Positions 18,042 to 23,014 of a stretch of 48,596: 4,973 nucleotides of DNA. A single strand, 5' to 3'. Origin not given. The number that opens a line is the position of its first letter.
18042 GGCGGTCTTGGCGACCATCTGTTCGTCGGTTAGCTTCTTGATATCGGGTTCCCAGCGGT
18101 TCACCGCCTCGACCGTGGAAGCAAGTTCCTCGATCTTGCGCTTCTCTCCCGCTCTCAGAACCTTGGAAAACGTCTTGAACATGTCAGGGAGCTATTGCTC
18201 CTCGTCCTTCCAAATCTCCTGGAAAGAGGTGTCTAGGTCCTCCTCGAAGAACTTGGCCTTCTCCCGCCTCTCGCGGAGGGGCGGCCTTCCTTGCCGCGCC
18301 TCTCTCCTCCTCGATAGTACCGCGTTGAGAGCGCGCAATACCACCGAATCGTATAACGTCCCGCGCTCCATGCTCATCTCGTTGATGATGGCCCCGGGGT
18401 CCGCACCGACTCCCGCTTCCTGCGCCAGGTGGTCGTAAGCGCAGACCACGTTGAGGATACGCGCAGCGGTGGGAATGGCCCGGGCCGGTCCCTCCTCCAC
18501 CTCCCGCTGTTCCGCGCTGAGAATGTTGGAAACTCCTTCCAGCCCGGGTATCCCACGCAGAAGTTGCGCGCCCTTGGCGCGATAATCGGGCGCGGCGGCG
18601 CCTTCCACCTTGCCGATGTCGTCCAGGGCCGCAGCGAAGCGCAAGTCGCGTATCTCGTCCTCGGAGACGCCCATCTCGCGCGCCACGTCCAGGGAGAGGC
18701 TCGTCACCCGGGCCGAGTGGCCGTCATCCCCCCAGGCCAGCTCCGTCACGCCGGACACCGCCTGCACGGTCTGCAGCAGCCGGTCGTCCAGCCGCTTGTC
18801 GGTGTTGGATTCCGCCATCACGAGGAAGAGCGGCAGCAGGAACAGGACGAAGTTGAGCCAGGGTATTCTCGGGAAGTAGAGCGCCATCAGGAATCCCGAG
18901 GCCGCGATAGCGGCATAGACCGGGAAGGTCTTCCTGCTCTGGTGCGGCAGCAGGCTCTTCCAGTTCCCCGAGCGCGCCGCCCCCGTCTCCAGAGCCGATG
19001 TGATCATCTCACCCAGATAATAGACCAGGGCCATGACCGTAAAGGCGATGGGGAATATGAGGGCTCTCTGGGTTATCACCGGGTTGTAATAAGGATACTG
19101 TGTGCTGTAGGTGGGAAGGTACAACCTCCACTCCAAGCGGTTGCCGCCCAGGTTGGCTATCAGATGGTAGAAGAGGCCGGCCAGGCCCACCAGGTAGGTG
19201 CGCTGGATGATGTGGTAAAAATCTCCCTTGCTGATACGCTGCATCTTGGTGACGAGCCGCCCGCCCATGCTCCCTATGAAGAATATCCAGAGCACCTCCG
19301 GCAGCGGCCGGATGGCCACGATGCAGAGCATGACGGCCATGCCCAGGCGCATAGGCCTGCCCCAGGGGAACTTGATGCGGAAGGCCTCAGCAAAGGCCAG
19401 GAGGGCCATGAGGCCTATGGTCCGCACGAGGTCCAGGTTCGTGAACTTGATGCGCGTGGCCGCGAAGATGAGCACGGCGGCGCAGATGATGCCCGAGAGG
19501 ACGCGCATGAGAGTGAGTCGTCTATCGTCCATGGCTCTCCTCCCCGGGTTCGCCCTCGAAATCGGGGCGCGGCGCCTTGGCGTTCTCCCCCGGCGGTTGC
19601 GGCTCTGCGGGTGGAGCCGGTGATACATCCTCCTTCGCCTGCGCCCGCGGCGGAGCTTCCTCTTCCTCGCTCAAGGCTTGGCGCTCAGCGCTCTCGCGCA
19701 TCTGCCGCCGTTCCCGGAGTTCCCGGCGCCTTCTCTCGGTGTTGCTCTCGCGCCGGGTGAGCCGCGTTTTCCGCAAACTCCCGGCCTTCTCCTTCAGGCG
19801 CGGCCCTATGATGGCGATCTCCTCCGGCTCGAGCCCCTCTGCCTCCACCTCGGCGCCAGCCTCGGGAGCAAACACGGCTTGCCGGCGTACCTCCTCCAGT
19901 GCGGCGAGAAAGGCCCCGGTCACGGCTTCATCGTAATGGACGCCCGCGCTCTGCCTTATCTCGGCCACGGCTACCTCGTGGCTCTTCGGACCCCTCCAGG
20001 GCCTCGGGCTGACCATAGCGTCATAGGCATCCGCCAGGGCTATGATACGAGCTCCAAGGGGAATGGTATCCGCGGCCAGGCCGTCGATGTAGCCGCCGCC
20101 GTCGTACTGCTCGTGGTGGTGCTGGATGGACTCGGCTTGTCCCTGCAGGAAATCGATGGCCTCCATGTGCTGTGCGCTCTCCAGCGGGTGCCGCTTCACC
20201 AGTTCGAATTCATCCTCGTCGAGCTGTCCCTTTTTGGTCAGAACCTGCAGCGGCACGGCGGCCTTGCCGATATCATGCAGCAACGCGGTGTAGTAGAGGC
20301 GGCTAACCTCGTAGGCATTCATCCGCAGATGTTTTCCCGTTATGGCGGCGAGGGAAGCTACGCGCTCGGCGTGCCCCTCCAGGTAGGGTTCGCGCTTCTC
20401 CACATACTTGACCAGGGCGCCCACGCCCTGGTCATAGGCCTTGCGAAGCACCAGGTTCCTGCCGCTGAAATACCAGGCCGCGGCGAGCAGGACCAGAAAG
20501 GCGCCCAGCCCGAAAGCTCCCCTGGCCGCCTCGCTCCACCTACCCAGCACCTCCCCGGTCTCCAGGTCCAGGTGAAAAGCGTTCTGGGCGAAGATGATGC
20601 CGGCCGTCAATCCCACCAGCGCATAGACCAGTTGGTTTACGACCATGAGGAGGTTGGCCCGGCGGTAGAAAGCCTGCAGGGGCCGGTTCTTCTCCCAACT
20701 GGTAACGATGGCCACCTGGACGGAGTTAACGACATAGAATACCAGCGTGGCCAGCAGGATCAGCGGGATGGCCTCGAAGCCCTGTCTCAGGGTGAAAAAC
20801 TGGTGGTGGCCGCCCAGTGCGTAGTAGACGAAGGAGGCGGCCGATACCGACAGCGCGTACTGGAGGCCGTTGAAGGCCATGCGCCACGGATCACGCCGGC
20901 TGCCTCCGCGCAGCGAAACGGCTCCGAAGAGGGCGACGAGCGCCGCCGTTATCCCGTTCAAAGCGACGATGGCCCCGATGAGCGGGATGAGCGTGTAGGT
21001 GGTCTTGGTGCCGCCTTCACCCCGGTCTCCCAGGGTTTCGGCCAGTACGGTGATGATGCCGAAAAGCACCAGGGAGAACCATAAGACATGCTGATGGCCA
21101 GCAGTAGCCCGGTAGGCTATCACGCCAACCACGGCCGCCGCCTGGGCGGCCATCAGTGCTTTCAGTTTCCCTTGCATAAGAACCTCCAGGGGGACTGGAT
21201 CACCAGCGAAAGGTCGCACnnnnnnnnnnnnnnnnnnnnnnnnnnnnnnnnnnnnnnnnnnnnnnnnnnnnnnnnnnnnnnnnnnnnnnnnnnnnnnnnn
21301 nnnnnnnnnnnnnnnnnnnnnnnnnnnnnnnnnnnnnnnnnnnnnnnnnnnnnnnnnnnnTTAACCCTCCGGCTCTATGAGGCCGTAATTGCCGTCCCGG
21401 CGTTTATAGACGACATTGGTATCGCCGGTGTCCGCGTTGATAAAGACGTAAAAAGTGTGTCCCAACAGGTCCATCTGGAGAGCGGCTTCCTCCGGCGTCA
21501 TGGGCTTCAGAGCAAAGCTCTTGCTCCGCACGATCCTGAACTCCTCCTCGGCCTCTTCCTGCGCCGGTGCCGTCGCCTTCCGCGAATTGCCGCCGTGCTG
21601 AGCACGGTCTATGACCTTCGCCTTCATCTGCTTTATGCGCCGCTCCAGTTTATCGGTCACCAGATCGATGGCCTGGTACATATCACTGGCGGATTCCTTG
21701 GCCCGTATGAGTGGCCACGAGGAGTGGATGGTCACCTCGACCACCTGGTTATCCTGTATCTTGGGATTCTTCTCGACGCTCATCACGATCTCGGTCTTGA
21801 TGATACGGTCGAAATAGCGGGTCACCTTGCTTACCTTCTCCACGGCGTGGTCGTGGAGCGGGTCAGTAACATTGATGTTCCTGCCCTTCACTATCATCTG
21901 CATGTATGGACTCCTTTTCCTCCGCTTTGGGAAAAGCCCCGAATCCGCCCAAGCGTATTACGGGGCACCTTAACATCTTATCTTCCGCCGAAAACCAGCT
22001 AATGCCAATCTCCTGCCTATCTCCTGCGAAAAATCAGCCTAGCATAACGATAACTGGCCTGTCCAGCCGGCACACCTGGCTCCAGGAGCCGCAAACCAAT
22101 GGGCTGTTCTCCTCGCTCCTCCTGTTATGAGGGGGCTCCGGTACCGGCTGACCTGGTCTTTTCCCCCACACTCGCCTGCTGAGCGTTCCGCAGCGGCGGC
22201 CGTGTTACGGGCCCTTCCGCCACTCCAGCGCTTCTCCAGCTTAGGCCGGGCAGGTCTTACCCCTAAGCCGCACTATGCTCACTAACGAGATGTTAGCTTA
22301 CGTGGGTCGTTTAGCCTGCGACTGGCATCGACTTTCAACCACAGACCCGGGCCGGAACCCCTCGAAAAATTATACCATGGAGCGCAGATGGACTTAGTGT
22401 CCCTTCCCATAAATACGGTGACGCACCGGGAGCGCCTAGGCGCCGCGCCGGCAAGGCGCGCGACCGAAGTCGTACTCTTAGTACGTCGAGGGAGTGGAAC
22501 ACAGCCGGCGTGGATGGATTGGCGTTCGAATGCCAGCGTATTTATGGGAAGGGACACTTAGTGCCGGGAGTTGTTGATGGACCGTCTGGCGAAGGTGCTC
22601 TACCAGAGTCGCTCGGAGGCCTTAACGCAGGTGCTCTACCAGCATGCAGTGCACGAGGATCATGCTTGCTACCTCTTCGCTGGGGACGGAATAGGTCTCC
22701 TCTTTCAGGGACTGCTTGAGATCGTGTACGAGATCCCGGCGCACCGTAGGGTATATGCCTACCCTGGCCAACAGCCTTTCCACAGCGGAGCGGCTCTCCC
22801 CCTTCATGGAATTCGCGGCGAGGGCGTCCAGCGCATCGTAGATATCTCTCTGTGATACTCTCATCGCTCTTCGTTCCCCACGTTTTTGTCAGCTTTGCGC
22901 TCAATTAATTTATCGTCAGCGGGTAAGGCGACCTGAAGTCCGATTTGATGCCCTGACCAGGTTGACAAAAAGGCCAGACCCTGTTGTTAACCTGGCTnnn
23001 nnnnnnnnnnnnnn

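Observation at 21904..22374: The ~450-nt hpf leader begins with a 235-nt closed, pseudoknot-prone domain, a possible raiA-motif RNA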

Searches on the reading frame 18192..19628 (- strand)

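Call 7: search_protein_families(library=pfam, proteins=[window:18192-19628:-])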
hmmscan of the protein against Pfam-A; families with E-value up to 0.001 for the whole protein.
window:18192-19628:- (478 aa): 1 family
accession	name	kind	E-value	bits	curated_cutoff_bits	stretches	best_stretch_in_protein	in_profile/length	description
PF13487.12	HD_5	-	3.8e-07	30.5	27.2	0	348-429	80-169/170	HD domain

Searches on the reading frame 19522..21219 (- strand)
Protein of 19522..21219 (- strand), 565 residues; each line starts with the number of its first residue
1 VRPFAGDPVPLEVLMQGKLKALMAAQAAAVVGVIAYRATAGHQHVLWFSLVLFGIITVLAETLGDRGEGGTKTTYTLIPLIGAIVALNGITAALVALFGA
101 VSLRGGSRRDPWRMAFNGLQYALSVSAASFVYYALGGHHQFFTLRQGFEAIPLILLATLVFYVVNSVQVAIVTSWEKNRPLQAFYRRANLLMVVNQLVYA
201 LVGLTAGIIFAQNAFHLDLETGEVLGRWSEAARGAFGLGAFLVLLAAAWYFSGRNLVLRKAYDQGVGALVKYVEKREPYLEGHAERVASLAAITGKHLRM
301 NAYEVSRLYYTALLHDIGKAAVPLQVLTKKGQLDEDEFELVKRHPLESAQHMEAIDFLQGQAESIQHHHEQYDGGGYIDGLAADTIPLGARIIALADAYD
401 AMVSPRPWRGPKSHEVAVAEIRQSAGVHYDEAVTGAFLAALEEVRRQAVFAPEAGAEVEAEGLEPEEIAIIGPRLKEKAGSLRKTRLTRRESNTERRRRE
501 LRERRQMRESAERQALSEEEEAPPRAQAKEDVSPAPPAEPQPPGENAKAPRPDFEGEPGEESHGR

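Call 7: search_protein_families(library=pfam, proteins=[window:19522-21219:-])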
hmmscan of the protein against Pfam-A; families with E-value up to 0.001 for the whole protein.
window:19522-21219:- (565 aa): 3 families
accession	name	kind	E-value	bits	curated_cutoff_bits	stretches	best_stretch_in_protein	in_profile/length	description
PF13487.12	HD_5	-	2.6e-36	125.4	27.2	1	270-433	4-170/170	HD domain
PF01966.28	HD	-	4.7e-13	49.9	22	1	282-402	3-116/116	HD domain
PF20972.2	MASE9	-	0.00011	22.7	24.3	1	50-184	30-152/203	MASE9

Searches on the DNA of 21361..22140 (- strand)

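Call 23: search_rna_families(sources=[L022, L023, L024, L025, L026, L027, L028, L029, L030, L031, L042, L043], threshold=gathering)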
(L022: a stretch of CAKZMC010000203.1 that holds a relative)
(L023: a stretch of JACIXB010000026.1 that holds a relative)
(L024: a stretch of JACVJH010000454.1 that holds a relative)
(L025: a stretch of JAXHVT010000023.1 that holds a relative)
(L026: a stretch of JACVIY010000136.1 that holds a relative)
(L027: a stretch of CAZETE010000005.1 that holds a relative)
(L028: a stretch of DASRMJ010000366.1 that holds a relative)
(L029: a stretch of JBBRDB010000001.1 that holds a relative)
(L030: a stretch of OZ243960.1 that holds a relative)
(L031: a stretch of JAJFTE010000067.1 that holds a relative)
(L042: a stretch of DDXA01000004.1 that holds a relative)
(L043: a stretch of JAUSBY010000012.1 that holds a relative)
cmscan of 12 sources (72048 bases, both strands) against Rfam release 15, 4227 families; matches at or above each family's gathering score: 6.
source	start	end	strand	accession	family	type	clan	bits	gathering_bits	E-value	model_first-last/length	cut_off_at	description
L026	1746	1968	+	RF03072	raiA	Cis-reg; riboswitch;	-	185.6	101.3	2.6e-47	1-209/209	no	raiA RNA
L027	2561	2785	+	RF03072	raiA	Cis-reg; riboswitch;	-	172.5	101.3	1.3e-43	1-209/209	no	raiA RNA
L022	841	1068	+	RF03072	raiA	Cis-reg; riboswitch;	-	170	101.3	6.8e-43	1-209/209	no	raiA RNA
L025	2422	2649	+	RF03072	raiA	Cis-reg; riboswitch;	-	169.9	101.3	7e-43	1-209/209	no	raiA RNA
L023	2521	2750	+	RF03072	raiA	Cis-reg; riboswitch;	-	168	101.3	2.3e-42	1-209/209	no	raiA RNA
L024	2510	2741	+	RF03072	raiA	Cis-reg; riboswitch;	-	167.8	101.3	2.7e-42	1-209/209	no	raiA RNA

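Call 31: search_rna_families(source=window, start=21880, end=22140, threshold=evalue, max_evalue=10, show_alignments=2)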
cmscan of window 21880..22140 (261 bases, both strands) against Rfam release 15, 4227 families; matches with E-value up to 10: 1.
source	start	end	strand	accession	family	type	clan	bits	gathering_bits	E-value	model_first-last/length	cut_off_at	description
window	22054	22123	-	RF02040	HOTTIP_1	Gene; lncRNA;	-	13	50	1.5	1-57/57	no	HOXA transcript at the distal tip, conserved region 1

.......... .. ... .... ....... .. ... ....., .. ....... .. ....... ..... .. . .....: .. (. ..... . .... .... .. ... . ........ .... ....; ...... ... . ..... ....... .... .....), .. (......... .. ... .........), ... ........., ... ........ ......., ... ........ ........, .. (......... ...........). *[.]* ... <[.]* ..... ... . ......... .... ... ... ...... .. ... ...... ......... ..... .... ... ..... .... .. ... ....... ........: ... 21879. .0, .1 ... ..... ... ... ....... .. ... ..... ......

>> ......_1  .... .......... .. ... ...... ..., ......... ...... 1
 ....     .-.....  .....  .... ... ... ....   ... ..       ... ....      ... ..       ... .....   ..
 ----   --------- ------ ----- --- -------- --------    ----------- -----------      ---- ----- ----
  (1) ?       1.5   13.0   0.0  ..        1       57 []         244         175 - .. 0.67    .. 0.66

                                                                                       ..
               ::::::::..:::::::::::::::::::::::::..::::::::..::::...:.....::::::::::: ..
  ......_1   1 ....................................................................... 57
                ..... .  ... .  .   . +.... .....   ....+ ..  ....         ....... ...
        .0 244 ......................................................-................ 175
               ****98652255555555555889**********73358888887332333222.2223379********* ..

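Call 67: search_rna_families(source=L042, start=2800, end=3010, threshold=evalue, max_evalue=10, show_alignments=2)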
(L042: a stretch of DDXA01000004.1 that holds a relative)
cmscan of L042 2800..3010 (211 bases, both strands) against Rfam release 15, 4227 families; matches with E-value up to 10: 12.
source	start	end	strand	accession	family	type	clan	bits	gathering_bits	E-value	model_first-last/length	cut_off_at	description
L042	2912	2979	+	RF03819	mir-Ro6-3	Gene; miRNA;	-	24.1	79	0.066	1-72/72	no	mir-Ro6-3 microRNA precursor family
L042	2912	2975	-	RF03819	mir-Ro6-3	Gene; miRNA;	-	21.2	79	0.31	1-72/72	no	mir-Ro6-3 microRNA precursor family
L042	2888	2975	+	RF00236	ctRNA_pGA1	Gene; antisense;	-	16.7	45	0.38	1-79/79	no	ctRNA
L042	2924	2999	-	RF02790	sodF_sRNA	Gene; sRNA;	-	16.2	46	2.2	1-90/90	no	sodF sRNA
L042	2916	2972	+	RF03732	mir-2057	Gene; miRNA;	-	15.8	100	1.4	1-72/72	no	mir-2057 microRNA precursor family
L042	2924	2966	+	RF02598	EBv-sisRNA-2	Gene;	-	15.7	41.8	7.6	17-61/76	no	Epstein-Barr virus stable intronic sequence RNA 2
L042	2905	2984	+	RF03525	mir-1343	Gene; miRNA;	-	15.1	51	6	1-82/82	no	mir-1343 microRNA precursor family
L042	2924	2965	+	RF02985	ftsZ-DE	Gene; sRNA;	-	14.1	72.2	1.9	31-67/69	no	ftsZ-DE RNA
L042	2844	2969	+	RF01769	greA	Cis-reg; leader;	-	14.1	60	2.6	1-124/124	no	Enterobacteria greA leader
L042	2923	2967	+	RF03744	MIR3704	Gene; miRNA;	-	13.3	60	8.8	1-108/108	no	MIR3704 microRNA precursor family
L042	2941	2984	-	RF02808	PyrR210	Gene; snRNA; snoRNA; HACA-box;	-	11.6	59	6.8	1-59/59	no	Pyrobaculum sRNA 210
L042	2910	2969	-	RF02353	BjrC68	Gene; sRNA;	-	11.2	39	2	1-82/82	no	Bradyrhizobiaceae sRNA BjrC68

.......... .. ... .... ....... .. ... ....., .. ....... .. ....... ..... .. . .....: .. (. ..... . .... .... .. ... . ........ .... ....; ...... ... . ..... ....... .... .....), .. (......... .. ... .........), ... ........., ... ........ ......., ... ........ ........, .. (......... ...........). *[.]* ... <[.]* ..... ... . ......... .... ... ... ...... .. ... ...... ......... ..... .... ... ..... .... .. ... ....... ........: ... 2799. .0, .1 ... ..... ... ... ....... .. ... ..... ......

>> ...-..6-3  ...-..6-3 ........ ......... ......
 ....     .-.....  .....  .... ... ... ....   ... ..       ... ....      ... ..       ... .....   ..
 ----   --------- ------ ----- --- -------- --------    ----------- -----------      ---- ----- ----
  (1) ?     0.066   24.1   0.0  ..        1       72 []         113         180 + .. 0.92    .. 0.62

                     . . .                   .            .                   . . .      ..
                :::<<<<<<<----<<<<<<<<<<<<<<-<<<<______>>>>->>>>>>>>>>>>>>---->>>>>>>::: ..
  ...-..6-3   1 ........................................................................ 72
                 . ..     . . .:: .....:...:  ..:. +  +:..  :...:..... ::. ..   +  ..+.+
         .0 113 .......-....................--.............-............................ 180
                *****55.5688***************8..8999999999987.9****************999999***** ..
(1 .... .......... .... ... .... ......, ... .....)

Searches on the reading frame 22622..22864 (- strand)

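Call 7: search_protein_families(library=pfam, proteins=[window:22622-22864:-])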
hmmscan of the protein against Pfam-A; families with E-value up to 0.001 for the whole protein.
window:22622-22864:- (80 aa): 2 families
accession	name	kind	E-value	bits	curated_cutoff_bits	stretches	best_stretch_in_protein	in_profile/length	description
PF04316.19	FlgM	-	6.3e-06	26.8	25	1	31-70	15-54/55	Anti-sigma-28 factor, FlgM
PF14407.11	Frankia_peptide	-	0.00025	21.7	48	1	27-66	1-40/63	Ribosomally synthesized peptide prototyped by Frankia Franean1_4349.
